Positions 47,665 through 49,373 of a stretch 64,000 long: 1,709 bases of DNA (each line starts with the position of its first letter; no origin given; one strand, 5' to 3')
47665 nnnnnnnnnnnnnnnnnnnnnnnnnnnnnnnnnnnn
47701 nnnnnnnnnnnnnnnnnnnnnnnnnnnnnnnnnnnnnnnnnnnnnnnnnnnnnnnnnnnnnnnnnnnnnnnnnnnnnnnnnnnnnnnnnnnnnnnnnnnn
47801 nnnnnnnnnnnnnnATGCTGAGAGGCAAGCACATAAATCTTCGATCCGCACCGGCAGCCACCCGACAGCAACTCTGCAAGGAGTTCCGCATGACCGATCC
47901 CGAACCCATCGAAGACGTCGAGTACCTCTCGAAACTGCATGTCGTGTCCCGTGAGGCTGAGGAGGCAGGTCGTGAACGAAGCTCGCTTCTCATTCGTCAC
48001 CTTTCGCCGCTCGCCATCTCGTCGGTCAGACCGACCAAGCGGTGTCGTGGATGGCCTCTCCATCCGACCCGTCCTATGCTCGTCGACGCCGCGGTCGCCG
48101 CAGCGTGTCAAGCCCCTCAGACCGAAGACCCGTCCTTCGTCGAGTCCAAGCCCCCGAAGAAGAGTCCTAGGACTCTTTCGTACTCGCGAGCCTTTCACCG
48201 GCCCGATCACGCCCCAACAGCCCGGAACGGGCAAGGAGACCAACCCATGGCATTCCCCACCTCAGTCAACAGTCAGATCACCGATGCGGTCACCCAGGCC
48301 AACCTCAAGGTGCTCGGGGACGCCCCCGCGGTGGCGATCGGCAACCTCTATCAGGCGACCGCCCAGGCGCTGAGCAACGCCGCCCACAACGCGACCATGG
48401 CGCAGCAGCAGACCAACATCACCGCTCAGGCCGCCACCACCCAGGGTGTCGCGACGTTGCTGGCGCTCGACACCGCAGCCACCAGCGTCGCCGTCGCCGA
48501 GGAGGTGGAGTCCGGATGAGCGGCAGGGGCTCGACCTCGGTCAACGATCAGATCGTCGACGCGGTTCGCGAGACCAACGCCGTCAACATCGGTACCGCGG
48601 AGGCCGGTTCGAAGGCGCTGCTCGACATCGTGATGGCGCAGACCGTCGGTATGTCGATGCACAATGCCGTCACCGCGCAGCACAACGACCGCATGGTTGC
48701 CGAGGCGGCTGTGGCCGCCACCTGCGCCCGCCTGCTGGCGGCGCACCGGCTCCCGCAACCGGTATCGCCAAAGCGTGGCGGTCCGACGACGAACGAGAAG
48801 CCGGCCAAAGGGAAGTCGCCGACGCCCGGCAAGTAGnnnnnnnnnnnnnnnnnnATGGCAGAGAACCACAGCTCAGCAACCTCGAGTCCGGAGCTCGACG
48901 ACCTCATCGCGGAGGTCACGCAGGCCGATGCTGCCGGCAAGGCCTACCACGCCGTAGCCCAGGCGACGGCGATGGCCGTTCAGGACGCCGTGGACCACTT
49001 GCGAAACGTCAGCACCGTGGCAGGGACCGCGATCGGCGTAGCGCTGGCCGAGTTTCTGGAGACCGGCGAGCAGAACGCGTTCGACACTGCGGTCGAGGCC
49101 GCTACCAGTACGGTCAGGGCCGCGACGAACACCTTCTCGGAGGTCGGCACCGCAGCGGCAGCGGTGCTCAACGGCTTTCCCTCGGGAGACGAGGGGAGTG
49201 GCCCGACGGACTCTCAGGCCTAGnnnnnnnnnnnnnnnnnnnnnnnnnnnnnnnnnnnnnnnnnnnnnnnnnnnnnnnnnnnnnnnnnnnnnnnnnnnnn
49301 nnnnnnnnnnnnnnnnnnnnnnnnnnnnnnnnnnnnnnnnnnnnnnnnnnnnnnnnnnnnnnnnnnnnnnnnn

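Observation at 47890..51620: R-body-like (reb) locus: three tandem RebB-family paralogs plus two novel co-oriented genes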

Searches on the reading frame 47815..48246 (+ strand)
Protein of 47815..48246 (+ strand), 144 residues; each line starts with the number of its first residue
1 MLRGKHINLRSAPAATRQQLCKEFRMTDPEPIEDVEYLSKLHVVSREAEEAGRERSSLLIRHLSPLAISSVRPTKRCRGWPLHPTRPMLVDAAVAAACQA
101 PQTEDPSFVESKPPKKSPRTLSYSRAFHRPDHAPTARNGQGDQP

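Call 3: search_protein_families(library=pfam, proteins=[window:47815-48246:+], max_evalue=1)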
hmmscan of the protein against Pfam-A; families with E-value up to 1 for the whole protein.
window:47815-48246:+ (144 aa): 0 families

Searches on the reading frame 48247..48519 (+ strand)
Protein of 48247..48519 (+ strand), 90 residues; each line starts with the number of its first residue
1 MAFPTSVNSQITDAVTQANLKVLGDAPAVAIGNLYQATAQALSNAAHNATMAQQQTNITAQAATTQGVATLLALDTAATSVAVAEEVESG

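Call 3: search_protein_families(library=pfam, proteins=[window:48247-48519:+], max_evalue=1)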
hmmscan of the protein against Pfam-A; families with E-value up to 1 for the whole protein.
window:48247-48519:+ (90 aa): 1 family
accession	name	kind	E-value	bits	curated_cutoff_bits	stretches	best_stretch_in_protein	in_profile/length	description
PF11747.13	RebB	-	8.3e-30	103.1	24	1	11-78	1-68/68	Killing trait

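Call 4: search_protein_families(library=ncbifam, proteins=[window:48247-48519:+], max_evalue=1)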
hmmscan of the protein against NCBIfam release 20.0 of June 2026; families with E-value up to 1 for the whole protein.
window:48247-48519:+ (90 aa): 0 families

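Call 11: list_cluster_members(proteins=[P0001, window:48247-48519:+, window:48516-48836:+, window:48855-49223:+, window:50487-51620:+])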
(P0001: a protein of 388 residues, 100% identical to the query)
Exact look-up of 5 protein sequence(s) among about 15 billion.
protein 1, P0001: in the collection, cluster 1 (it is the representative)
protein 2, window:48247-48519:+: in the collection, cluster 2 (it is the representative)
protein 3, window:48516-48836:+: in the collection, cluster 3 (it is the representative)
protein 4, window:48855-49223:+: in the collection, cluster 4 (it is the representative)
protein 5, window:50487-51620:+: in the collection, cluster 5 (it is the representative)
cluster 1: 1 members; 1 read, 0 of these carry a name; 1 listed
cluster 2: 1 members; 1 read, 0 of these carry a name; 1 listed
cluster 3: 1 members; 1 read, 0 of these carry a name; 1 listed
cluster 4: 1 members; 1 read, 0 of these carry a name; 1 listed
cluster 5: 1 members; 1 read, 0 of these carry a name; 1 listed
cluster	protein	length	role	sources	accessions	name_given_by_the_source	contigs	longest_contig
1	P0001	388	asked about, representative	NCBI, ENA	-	-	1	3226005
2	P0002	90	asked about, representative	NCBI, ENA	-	-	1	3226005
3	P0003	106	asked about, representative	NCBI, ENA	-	-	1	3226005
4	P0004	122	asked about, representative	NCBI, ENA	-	-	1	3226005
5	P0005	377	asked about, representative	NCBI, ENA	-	-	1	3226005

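Call 12: find_homologous_proteins(query=window:48247-48519:+)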
Query window:48247-48519:+ (90 aa): 4166 proteins with E <= 0.001 among 4180 candidates; the best 120 are listed.
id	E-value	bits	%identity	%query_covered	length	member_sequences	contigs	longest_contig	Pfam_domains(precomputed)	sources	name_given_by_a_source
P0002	8.4e-44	164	100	100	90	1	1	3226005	PF11747.14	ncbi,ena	-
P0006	6.4e-37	142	57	94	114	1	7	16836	PF11747.14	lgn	-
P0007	2.3e-36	140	86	63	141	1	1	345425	PF11747.14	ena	-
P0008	2.6e-35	137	86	94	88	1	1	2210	PF11747.14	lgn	-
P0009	1.0e-34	135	88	92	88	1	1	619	PF11747.14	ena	-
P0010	1.3e-34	135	87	92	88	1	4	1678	PF11747.14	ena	-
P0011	1.8e-34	134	80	100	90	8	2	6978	PF11747.14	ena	-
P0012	2.4e-34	134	85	94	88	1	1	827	PF11747.14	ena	-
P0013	3.3e-34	133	87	91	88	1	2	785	PF11747.14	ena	-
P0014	3.5e-34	133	85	94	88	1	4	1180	PF11747.14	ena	-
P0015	3.7e-34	133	79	100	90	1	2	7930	PF11747.14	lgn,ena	-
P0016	5.6e-34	133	87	91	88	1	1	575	PF11747.14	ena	-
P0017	5.8e-34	133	85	91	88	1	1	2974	PF11747.14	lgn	-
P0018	8.6e-34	132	84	94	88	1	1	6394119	PF11747.14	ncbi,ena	-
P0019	9.3e-34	132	79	100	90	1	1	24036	PF11747.14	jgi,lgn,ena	-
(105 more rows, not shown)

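Call 13: find_encoding_contigs(protein=P0018, flank=6000, max_places=2)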
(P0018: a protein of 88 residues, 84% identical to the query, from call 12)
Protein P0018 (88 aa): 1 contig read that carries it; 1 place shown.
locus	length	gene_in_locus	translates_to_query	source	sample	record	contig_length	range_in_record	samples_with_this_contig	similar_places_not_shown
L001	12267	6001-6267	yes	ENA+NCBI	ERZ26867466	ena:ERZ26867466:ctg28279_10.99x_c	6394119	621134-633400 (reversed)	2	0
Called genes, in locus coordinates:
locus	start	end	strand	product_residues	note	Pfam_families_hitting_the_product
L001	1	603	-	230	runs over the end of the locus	PF09365:DUF2461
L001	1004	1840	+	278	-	PF12833:HTH_18, PF00165:HTH_AraC (weak), PF12833:HTH_18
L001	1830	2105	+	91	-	PF11747:RebB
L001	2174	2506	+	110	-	-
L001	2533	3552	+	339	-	-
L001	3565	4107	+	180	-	-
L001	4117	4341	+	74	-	PF11747:RebB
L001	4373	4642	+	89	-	PF11747:RebB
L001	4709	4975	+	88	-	PF11747:RebB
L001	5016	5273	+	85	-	PF11747:RebB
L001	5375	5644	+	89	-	PF11747:RebB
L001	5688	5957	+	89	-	PF11747:RebB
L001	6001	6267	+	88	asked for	PF11747:RebB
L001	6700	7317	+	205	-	-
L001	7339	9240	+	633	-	PF22977:WHD (weak), PF00004:AAA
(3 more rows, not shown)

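Call 14: find_encoding_contigs(protein=P0007, flank=6000, max_places=2)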
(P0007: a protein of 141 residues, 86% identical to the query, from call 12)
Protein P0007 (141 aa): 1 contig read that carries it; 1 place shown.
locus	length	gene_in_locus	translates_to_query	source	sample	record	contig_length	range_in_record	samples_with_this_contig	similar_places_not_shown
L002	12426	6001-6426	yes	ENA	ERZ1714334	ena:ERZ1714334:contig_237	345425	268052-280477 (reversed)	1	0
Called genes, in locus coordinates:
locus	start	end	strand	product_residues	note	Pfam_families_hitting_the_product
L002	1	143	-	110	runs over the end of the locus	-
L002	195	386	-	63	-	-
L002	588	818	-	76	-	-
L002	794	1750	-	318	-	PF17164:DUF5122 (faint)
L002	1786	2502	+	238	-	-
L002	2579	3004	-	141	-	-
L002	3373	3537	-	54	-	-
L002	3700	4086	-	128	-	-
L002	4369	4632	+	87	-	-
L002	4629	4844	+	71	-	-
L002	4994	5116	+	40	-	-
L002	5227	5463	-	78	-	PF10982:DUF2789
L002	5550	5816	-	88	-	-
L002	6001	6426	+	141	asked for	PF11747:RebB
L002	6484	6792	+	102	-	PF11747:RebB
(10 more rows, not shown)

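Call 16: find_related_loci(query=window:48247-48519:+, collection=genome_contigs, flank=8000)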
Query window:48247-48519:+ (90 aa) in genome_contigs; peptide patterns used: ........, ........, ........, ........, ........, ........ (x = any residue, [..] = any of these).
600 stretches matched a pattern (row limit reached: there are more); 145 encode a relative of the query (tblastn E <= 1e-3); the best 80 are kept; 78 distinct loci.
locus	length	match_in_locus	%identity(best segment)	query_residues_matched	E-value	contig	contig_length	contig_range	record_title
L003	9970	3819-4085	78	1-89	9e-40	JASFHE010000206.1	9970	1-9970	MAG: Desulfobacteraceae bacterium isolate D0608M12metaG_Bin_560 D0608M12metaG_FD_scaffold_502_c1, whole genome shotgun s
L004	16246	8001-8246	84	1-82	8e-39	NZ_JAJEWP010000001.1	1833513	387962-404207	Fluctibacter halophilus strain JC2043 NODE_1_length_1833513_cov_50.220298, whole genome shotgun sequence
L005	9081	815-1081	73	1-89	1e-38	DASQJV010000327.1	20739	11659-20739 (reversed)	MAG TPA_asm: Allosphingosinicella sp. isolate SMAG_U11895 k141_1142259, whole genome shotgun sequence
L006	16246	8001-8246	82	1-82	2e-38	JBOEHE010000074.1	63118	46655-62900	MAG: Arenicella sp. isolate PBSgam11 PBS13d_contig_4205, whole genome shotgun sequence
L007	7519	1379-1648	74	1-90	2e-38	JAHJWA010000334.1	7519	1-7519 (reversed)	MAG: Alphaproteobacteria bacterium isolate OSS_A.mb.5 OSS_A.mb.5_k119_355179, whole genome shotgun sequence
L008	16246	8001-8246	78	1-82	3e-37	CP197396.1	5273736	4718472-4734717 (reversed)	Chitinophagaceae bacterium MMS25-I14 chromosome, complete genome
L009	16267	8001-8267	73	1-89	6e-37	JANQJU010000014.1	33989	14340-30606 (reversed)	MAG: SAR324 cluster bacterium isolate PL25a_bin.125 k99_3054799, whole genome shotgun sequence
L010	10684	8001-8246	78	1-82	1e-36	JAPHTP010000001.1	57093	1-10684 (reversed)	MAG: Kangiellaceae bacterium isolate N1M-Bin_9 c_000000110348, whole genome shotgun sequence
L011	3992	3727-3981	72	1-85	1e-36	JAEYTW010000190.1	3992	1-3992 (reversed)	MAG: Proteobacteria bacterium isolate OH_CBlB_147 k127_1214185, whole genome shotgun sequence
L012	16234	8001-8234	78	1-78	5e-36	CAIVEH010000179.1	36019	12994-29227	MAG: uncultured Bacteroidetes bacterium isolate Umea2p3_bin-0931 genome assembly, contig: bin-0931:179/271, whole genome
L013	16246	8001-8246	77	1-82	4e-36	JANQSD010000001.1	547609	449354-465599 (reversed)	MAG: Arenicellales bacterium isolate IP29b_bin.88 k99_3464087, whole genome shotgun sequence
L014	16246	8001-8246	77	1-82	6e-36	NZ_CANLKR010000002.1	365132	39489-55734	Uncultured Shewanella sp. isolate 2-1108.fasta NODE_2, whole genome shotgun sequence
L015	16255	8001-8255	73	1-85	4e-36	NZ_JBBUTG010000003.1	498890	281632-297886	Ideonella lacteola strain DXS29W DXS29W_ctg003, whole genome shotgun sequence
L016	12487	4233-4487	73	1-85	5e-36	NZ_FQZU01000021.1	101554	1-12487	Desulfatibacillum alkenivorans DSM 16219, whole genome shotgun sequence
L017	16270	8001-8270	70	1-90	6e-36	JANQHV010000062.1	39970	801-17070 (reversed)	MAG: SAR324 cluster bacterium isolate PL24a_bin.25 k99_7357364, whole genome shotgun sequence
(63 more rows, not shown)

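Call 40: search_solved_structures(query=A2, max_evalue=1)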
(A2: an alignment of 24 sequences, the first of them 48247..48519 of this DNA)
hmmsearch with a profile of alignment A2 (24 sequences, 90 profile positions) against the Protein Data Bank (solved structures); distinct sequences matched with E-value up to 1: 0.

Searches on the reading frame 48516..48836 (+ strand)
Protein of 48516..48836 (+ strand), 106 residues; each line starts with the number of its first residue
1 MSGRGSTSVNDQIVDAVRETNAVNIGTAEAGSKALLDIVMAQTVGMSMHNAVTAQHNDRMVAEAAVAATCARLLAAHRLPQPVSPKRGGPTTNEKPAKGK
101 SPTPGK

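Call 3: search_protein_families(library=pfam, proteins=[window:48516-48836:+], max_evalue=1)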
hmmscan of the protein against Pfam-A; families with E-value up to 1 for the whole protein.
window:48516-48836:+ (106 aa): 1 family
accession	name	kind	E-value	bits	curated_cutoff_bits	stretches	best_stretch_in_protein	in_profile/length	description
PF11747.13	RebB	-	1.3e-14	54.4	24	1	13-75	1-63/68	Killing trait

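Call 4: search_protein_families(library=ncbifam, proteins=[window:48516-48836:+], max_evalue=1)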
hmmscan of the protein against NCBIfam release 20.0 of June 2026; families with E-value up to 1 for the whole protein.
window:48516-48836:+ (106 aa): 0 families

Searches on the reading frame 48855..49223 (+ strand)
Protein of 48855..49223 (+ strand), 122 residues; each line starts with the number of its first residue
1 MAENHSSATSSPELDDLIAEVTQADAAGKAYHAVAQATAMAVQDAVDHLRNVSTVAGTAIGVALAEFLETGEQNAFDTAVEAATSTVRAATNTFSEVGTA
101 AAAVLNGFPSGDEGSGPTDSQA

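Call 3: search_protein_families(library=pfam, proteins=[window:48855-49223:+], max_evalue=1)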
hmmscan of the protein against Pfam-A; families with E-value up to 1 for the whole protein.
window:48855-49223:+ (122 aa): 5 families
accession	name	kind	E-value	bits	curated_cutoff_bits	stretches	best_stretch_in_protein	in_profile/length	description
PF20572.3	DUF6781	-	0.024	14.9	27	1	25-107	128-206/213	Family of unknown function (DUF6781)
PF05762.20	VWA_CoxE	-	0.046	13.6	26.4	1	34-77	100-149/222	VWA domain containing CoxE-like protein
PF10745.14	DUF2530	-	0.052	14.2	25.5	1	11-62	3-53/77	Protein of unknown function (DUF2530)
PF07554.19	FIVAR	-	0.19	12.8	29.2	0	72-104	28-63/71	FIVAR domain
PF17503.7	DUF5435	-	0.41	10.7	27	1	6-68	92-151/205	Family of unknown function (DUF5435)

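Call 4: search_protein_families(library=ncbifam, proteins=[window:48855-49223:+], max_evalue=1)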
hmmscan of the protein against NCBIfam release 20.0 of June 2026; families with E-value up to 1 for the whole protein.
window:48855-49223:+ (122 aa): 0 families

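Call 68: find_related_loci(query=A1, collection=metagenome_contigs, flank=7000)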
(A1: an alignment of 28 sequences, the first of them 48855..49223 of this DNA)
Query A1 (122 aa) in metagenome_contigs; peptide patterns used: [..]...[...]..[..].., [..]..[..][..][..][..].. (x = any residue, [..] = any of these).
412 stretches matched a pattern; 254 encode a relative of the query (tblastn E <= 1e-3); the best 80 are kept; 80 distinct loci.
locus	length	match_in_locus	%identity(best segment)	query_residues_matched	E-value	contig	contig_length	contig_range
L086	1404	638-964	48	11-111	1e-27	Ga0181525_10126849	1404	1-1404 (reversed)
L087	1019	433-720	48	17-112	2e-27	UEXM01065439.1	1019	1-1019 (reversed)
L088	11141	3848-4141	52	13-111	3e-26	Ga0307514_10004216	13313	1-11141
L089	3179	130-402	57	20-111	3e-26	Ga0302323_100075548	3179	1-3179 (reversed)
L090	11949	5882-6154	55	20-111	4e-26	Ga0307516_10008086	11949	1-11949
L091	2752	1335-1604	57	20-110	5e-26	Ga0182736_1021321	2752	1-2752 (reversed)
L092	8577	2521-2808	50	8-111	2e-25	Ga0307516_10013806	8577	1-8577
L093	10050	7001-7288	50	17-112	2e-25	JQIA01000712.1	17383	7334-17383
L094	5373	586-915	49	12-114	3e-25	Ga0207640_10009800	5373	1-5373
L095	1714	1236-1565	49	12-114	2e-25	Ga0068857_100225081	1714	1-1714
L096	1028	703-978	54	20-112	8e-26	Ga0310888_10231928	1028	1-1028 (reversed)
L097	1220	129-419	51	7-111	2e-25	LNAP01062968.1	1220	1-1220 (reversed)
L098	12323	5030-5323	52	13-111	5e-25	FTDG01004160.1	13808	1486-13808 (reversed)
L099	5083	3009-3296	50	8-111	9e-25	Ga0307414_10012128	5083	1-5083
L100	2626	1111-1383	46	20-110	9e-25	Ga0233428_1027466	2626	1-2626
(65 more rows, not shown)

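Call 75: search_protein_families(library=pfam, alignment_id=A1, max_evalue=1)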
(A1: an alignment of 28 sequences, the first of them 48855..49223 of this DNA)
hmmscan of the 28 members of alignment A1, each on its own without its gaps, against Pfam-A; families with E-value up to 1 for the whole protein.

A. member 1, window:48855-49223:+ (122 aa): 5 families
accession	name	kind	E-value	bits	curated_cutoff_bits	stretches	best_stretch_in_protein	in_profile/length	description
PF20572.3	DUF6781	-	0.024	14.9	27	1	25-107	128-206/213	Family of unknown function (DUF6781)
PF05762.20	VWA_CoxE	-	0.046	13.6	26.4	1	34-77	100-149/222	VWA domain containing CoxE-like protein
PF10745.14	DUF2530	-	0.052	14.2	25.5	1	11-62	3-53/77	Protein of unknown function (DUF2530)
PF07554.19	FIVAR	-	0.19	12.8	29.2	0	72-104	28-63/71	FIVAR domain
PF17503.7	DUF5435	-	0.41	10.7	27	1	6-68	92-151/205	Family of unknown function (DUF5435)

B. families by the number of members that match (of 28 scanned): 38 families (the first 25 are shown)
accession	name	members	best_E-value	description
PF11747.13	RebB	12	0.00054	Killing trait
PF02288.20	Dehydratase_MU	4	0.0039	Dehydratase medium subunit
PF19805.5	DUF6288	3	0.013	Family of unknown function (DUF6288)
PF07577.16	DUF1547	2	0.048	Domain of Unknown Function (DUF1547)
PF11098.13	Chlorosome_CsmC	1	0.0063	Chlorosome envelope protein C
PF23185.1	CFAP43_N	1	0.0098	CFAP43 N-terminal domain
PF20117.4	DUF6507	1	0.014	Family of unknown function (DUF6507)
PF08541.16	ACP_syn_III_C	1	0.022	3-Oxoacyl-[acyl-carrier-protein (ACP)] synthase III C terminal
PF20572.3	DUF6781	1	0.024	Family of unknown function (DUF6781)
PF24096.1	DUF7379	1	0.024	Domain of unknown function (DUF7379)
PF10345.15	Cohesin_load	1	0.029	Cohesin loading factor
PF25524.1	RSLD_CPSF6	1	0.034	CPSF6-like, RSLD domain, N-terminal region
PF25547.1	WXG100_2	1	0.042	WXG100 like domain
PF05762.20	VWA_CoxE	1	0.046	VWA domain containing CoxE-like protein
PF18427.7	DDR_swiveling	1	0.048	DD-reactivating factor swiveling domain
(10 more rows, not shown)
